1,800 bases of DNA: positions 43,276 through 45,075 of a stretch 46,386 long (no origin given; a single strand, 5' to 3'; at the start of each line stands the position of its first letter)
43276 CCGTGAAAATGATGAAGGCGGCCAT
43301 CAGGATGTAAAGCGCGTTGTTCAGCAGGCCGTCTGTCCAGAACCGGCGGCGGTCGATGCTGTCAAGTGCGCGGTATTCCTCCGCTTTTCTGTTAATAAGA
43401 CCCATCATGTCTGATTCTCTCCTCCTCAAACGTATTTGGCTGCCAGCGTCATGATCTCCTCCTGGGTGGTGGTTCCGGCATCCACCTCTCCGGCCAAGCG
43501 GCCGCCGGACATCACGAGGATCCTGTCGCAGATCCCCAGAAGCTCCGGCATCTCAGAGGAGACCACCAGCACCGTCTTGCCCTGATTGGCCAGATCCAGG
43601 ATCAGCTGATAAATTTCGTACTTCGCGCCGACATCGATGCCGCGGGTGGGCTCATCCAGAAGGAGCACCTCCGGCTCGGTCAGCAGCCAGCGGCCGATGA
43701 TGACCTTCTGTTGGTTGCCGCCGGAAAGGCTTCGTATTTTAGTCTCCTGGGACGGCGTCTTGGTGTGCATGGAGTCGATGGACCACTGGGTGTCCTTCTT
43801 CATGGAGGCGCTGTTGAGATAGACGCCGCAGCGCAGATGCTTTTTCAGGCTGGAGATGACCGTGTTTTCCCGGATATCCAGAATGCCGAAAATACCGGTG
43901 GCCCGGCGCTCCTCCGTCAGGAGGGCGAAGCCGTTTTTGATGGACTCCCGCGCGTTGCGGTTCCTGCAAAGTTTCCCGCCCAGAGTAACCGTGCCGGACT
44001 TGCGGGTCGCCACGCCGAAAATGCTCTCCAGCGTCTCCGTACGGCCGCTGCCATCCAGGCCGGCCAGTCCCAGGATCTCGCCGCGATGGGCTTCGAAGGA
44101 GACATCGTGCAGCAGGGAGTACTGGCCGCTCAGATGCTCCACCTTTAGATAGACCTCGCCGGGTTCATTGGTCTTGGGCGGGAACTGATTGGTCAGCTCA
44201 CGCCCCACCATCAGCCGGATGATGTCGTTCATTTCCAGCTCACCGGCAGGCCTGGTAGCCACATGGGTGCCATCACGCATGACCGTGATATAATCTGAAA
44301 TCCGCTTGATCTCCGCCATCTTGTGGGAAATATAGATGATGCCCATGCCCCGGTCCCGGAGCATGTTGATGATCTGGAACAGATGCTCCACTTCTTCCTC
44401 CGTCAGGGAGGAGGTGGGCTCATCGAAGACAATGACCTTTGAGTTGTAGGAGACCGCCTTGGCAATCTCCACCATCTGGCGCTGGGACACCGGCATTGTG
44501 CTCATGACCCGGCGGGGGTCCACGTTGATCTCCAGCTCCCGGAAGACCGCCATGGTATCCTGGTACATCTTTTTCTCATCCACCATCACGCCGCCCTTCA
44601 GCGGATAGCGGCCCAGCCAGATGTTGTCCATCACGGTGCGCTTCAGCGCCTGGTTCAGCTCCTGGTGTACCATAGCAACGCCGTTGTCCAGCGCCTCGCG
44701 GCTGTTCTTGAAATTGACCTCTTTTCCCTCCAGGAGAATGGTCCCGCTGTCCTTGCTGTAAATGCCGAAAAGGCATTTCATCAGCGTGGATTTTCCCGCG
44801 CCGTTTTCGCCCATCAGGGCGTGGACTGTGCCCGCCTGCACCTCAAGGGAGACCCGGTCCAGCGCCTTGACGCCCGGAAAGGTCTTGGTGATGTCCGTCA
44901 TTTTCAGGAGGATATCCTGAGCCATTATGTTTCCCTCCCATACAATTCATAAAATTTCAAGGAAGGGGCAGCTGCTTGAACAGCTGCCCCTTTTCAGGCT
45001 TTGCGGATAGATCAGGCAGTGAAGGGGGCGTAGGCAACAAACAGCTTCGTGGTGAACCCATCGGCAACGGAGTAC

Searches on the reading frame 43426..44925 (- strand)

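Call 82: search_protein_families(library=pfam, proteins=[window:43426-44925:-], max_evalue=0.001)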
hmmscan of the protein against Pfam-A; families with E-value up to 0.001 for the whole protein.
window:43426-44925:- (499 aa): 4 families
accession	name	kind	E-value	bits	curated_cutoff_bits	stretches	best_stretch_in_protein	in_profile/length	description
PF00005.33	ABC_tran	-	4.2e-52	176.8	25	2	22-172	1-137/137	ABC transporter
PF13304.12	AAA_21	-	3.7e-09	37.5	27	0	35-54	2-21/304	AAA domain, putative AbiEii toxin, Type IV TA system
PF02463.25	SMC_N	-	8.2e-05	22.6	40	0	22-217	13-213/220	RecF/RecN/SMC N terminal domain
PF13191.12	AAA_16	-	0.00037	21.5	32.6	0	36-79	28-64/167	AAA ATPase domain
